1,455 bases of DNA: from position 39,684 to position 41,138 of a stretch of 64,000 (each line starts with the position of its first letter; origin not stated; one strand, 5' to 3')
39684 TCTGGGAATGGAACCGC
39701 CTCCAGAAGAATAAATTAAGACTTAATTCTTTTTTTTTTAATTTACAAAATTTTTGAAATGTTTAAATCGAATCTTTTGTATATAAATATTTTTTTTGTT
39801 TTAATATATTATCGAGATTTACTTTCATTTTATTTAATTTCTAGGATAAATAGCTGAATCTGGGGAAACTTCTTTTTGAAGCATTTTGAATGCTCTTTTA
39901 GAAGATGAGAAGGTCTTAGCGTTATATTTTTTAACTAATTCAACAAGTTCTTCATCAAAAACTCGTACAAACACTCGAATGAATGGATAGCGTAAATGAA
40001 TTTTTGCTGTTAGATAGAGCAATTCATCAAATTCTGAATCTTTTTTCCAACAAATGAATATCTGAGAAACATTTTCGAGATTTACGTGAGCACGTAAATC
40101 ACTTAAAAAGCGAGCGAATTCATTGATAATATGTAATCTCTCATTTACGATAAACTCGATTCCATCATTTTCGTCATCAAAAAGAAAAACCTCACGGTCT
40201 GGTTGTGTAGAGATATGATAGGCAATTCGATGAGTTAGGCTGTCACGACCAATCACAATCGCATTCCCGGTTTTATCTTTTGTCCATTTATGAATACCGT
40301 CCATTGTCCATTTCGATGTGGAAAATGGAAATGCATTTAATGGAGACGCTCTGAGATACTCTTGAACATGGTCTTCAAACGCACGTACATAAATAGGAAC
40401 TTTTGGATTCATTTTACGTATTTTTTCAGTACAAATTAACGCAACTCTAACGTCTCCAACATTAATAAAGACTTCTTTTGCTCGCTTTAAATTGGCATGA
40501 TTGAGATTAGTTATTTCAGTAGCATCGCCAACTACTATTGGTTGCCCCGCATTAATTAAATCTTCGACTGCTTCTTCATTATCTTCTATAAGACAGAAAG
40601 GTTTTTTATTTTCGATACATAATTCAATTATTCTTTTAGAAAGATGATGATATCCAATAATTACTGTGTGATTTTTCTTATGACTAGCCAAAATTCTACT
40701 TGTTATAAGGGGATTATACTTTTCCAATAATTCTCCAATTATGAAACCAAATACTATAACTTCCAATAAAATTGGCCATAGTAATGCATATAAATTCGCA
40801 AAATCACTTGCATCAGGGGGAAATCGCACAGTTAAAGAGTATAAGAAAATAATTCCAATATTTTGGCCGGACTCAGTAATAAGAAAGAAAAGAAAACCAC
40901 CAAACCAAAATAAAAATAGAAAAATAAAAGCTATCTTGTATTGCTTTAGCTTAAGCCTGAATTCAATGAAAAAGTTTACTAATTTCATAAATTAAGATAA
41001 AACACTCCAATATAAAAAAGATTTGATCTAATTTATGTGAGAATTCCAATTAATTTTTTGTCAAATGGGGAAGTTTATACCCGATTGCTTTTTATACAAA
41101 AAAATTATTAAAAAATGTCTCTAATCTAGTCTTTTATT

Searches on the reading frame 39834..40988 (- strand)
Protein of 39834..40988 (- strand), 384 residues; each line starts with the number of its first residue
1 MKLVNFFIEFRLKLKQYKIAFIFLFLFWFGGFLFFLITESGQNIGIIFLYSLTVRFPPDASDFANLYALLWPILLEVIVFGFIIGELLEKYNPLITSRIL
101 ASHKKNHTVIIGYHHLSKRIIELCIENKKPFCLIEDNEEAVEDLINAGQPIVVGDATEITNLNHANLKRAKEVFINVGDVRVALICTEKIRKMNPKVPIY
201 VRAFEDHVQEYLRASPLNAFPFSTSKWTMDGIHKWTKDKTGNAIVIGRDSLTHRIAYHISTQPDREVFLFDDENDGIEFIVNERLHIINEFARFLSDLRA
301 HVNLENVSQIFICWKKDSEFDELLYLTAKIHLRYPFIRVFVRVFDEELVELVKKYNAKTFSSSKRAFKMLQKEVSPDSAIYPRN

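Call 36: search_protein_families(library=pfam, proteins=[window:39834-40988:-], max_evalue=0.001)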
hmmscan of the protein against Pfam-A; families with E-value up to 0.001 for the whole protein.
window:39834-40988:- (384 aa): 1 family
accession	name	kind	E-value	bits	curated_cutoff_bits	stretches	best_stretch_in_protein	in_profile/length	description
PF02254.24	TrkA_N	-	3.2e-20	73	23.8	1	109-214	2-107/116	TrkA-N domain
